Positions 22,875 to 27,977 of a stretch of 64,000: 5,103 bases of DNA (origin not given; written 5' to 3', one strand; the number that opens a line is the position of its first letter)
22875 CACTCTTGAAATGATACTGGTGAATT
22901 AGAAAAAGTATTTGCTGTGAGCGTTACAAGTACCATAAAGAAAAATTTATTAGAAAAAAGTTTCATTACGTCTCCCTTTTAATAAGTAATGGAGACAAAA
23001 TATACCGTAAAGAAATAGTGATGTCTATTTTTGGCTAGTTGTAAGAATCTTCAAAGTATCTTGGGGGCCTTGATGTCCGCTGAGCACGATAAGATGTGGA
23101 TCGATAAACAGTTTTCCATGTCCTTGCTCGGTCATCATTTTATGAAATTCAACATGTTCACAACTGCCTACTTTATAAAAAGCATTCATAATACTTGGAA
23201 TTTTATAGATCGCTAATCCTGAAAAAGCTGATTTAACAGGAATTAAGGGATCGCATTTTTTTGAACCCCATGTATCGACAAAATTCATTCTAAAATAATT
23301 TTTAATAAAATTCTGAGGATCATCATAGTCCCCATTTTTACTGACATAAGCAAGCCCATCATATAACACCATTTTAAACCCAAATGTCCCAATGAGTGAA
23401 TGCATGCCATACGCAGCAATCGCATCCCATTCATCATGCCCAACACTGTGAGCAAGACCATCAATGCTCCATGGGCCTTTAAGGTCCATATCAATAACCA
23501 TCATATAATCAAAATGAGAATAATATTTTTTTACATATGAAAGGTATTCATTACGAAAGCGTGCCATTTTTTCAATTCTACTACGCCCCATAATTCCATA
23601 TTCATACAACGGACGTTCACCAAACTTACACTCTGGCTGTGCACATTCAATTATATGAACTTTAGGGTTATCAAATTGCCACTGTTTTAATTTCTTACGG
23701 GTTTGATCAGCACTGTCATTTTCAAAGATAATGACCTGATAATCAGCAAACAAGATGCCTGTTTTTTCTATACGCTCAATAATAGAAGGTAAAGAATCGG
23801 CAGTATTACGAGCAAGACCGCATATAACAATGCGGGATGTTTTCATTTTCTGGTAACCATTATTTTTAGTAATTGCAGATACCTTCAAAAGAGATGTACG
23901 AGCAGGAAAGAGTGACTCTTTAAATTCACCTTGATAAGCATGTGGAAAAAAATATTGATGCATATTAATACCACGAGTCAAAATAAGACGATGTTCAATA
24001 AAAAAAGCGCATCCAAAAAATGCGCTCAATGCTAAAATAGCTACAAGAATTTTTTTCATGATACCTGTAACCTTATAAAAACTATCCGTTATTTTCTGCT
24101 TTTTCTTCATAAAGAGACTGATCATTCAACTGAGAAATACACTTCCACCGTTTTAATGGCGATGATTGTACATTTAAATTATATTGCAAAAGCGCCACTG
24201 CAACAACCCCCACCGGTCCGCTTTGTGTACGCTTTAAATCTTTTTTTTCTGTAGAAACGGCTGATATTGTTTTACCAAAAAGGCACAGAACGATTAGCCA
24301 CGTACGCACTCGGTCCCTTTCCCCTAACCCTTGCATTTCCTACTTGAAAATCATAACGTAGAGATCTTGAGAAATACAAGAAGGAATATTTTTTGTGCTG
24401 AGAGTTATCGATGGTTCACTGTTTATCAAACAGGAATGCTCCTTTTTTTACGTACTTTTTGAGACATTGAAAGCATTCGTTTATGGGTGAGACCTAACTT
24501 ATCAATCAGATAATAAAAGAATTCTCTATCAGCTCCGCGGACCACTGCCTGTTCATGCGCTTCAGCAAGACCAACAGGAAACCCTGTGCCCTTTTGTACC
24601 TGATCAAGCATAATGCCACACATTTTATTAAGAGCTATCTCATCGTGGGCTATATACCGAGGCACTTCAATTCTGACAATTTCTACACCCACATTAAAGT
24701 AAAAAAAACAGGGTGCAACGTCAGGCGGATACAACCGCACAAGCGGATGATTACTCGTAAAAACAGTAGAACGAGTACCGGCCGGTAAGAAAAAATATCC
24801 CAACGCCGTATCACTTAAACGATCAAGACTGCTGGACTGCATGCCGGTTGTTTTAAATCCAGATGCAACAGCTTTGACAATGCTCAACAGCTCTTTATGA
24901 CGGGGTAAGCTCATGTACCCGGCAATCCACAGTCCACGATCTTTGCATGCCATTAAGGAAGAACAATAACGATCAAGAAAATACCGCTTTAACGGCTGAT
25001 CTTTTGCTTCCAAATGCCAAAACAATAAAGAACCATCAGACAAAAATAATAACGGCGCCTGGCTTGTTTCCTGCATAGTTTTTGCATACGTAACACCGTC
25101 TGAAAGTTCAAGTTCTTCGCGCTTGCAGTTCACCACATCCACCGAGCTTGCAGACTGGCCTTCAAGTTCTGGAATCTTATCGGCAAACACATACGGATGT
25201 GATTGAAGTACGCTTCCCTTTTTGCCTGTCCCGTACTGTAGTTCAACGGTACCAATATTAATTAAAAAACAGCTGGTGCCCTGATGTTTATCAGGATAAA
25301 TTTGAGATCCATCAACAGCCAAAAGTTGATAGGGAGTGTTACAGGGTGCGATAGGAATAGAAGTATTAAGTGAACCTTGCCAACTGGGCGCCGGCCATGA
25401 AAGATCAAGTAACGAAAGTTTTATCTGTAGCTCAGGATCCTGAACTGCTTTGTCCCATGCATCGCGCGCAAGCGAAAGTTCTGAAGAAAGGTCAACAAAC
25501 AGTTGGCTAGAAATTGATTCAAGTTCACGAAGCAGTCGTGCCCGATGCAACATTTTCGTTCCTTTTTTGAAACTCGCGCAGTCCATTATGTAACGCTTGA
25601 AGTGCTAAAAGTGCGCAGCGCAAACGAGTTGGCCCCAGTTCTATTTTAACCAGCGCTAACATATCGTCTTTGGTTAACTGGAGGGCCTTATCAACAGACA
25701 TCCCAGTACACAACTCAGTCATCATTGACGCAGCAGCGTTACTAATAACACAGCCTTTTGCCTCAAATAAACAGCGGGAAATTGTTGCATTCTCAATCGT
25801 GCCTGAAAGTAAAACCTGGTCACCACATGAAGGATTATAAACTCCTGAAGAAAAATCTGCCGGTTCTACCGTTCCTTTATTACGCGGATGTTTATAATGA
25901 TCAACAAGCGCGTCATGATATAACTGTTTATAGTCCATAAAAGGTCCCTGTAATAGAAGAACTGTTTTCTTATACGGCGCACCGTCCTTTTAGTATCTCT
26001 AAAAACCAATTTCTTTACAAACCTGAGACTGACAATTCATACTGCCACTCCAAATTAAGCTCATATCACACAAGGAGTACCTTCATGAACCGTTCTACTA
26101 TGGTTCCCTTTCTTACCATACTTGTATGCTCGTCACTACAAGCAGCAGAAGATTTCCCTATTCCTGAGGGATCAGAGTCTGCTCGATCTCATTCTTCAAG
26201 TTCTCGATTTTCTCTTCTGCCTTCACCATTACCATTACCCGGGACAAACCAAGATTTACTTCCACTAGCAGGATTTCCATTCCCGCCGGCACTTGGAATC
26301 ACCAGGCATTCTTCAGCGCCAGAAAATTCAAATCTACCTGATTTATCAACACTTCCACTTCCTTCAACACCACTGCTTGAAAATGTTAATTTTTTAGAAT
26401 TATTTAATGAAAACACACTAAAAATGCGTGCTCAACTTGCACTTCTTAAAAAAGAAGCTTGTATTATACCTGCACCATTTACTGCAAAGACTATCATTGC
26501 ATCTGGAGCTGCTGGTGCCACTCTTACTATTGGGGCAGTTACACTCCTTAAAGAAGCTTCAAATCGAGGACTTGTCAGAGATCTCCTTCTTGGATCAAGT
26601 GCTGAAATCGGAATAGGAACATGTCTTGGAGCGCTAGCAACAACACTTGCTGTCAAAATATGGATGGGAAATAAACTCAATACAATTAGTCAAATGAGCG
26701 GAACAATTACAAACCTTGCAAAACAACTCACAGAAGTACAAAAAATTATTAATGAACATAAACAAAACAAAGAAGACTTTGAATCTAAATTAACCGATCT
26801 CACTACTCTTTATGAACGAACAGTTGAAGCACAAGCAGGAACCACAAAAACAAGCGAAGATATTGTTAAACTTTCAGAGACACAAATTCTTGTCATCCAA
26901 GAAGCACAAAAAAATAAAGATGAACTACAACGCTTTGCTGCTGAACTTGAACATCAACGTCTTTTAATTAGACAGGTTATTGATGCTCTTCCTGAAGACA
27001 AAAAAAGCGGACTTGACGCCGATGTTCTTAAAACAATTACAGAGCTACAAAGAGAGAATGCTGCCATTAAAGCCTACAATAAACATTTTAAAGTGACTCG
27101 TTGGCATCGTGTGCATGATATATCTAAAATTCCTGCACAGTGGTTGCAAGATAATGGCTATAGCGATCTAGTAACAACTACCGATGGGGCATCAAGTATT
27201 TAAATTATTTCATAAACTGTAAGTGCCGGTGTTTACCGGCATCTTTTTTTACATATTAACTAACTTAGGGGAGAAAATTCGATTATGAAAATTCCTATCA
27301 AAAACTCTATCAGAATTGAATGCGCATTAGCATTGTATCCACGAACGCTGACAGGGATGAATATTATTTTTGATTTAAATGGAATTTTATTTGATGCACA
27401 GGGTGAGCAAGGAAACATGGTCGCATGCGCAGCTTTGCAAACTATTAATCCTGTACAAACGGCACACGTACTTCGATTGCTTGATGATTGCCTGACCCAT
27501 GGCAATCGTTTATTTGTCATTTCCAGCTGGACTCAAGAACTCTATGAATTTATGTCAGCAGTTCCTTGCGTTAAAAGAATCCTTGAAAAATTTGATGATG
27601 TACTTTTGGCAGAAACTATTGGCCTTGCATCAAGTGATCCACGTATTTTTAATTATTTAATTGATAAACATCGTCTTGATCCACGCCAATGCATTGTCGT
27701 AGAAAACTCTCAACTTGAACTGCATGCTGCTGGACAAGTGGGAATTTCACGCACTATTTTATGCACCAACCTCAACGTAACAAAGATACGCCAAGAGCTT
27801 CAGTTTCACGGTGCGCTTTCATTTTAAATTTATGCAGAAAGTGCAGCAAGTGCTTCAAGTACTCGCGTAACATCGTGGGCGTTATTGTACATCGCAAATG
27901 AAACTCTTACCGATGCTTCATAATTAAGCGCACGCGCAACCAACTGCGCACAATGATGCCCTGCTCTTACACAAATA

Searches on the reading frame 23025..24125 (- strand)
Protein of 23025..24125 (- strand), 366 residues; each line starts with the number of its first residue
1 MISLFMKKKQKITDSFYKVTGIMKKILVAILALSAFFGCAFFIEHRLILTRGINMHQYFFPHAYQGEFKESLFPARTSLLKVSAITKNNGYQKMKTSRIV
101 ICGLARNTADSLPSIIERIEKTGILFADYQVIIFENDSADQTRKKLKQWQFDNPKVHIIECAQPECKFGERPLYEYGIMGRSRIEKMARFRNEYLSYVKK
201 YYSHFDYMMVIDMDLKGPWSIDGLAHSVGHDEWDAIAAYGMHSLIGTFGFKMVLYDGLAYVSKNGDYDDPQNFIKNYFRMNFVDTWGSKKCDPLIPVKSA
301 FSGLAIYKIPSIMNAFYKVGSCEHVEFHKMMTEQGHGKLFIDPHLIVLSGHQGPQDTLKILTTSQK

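Call 14: search_protein_families(library=ncbifam, proteins=[window:23025-24125:-], max_evalue=0.00001)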
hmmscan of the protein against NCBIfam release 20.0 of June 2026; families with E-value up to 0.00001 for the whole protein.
window:23025-24125:- (366 aa): 0 families

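Call 43: search_protein_families(library=pfam, proteins=[window:23025-24125:-], max_evalue=0.0001)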
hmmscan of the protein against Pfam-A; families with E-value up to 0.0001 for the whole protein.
window:23025-24125:- (366 aa): 1 family
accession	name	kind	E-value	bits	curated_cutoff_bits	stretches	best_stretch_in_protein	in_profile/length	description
PF13704.12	Glyco_tranf_2_4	-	6e-05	23.9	27.5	0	106-214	1-81/98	Glycosyl transferase family 2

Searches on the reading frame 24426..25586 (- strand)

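Call 14: search_protein_families(library=ncbifam, proteins=[window:24426-25586:-], max_evalue=0.00001)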
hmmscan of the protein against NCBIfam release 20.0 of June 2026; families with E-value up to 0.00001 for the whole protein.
window:24426-25586:- (386 aa): 0 families

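Call 43: search_protein_families(library=pfam, proteins=[window:24426-25586:-], max_evalue=0.0001)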
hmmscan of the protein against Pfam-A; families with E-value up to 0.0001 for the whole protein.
window:24426-25586:- (386 aa): 1 family
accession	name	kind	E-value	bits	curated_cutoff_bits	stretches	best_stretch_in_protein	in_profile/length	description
PF09376.16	NurA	-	8.9e-21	75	21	1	88-349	3-254/254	NurA domain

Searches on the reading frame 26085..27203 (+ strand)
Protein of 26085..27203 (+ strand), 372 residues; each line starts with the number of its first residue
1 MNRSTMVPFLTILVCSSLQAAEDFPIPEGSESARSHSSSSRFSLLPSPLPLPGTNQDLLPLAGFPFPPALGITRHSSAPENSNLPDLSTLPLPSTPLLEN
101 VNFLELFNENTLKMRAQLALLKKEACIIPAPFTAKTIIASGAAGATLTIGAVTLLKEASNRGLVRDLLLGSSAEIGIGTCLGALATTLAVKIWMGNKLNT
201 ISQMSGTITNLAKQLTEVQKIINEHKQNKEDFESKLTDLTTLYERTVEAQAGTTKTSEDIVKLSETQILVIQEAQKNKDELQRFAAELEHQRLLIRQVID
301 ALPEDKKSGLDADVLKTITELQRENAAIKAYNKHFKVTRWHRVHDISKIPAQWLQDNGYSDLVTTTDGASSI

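Call 6: search_protein_families(library=pfam, proteins=[window:26085-27203:+], max_evalue=1)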
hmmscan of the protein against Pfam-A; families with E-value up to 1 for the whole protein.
window:26085-27203:+ (372 aa): 8 families
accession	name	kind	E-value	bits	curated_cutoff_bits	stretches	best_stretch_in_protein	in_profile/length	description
PF21445.3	ADDB_N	-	0.0092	15.6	26.6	1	201-264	116-186/290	ADDB, N-terminal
PF05960.17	DUF885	-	0.047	13.7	32.4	1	204-335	177-307/532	Bacterial protein of unknown function (DUF885)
PF07168.17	Ureide_permease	-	0.15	11.3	27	1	223-293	119-187/359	Ureide permease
PF18599.6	LCIB_C_CA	-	0.25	11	25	1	179-250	110-179/223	Limiting CO2-inducible proteins B/C beta carbonyic anhydrases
PF16515.11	HIP1_clath_bdg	-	0.39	11.6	28.8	1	273-327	46-98/99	Clathrin-binding domain of Huntingtin-interacting protein 1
PF14071.11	YlbD_coat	-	0.53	11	27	1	197-231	78-111/126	Putative coat protein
PF23984.1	DUF7307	-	0.56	10.6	27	0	208-277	2-74/129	Pam3 gp33-like protein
PF24627.1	PUMA_CC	-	0.83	10.1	30.1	1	208-240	31-63/74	PUMA coiled-coil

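Call 7: search_protein_families(library=ncbifam, proteins=[window:26085-27203:+], max_evalue=1)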
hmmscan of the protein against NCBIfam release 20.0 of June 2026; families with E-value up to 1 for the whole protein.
window:26085-27203:+ (372 aa): 11 families
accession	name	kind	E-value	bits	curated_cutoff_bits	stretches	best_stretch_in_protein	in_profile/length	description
TIGR00546.1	lnt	equivalog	0.0065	15.7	132.9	1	218-335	165-272/395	apolipoprotein N-acyltransferase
NF045487.1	ASRP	equivalog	0.011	14.3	300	1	197-308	109-219/593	archaea-specific SMC-related protein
TIGR02677.1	TIGR02677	hypoth_equivalog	0.018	13.7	165.85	1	207-345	118-259/494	TIGR02677 family protein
TIGR02168.1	SMC_prok_B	equivalog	0.021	12.5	567.35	1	200-335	680-814/1181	chromosome segregation protein SMC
NF009367.0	PRK12724.1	equivalog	0.069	12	718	1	209-267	43-101/433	flagellar biosynthesis regulator FlhF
TIGR04535.1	ferrit_encaps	subfamily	0.07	13.1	125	1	304-346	5-47/114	encapsulin-associated ferritin-like protein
NF042955.1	Ppl_antiphage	equivalog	0.12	10.3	1000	1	198-325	476-603/882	anti-phage protein Ppl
NF006292.0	PRK08475.1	equivalog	0.25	11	166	1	207-313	57-160/171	F0F1 ATP synthase subunit B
NF045780.1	TrlF_fam_ATP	equivalog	0.25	10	350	1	206-338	470-606/944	TrlF family AAA-like ATPase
NF043044.1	T4SS_Ceg14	equivalog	0.64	8.3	950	1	207-319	13-126/659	Dot/Icm T4SS effector Ceg14/sidL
NF033885.1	conj_TraP_IncI1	equivalog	0.82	9.4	135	0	199-241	100-142/217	conjugal transfer protein TraP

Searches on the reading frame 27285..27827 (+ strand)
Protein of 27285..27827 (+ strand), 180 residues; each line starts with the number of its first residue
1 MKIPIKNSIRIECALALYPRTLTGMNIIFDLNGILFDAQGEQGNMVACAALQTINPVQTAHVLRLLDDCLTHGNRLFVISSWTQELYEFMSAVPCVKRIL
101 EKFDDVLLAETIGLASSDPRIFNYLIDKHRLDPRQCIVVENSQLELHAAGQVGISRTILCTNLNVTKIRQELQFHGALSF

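Call 43: search_protein_families(library=pfam, proteins=[window:27285-27827:+], max_evalue=0.0001)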
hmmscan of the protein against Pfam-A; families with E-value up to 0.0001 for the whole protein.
window:27285-27827:+ (180 aa): 1 family
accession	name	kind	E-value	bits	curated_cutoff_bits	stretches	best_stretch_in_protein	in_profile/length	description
PF13419.12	HAD_2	-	9.6e-05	23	23.8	0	60-155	82-174/178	Haloacid dehalogenase-like hydrolase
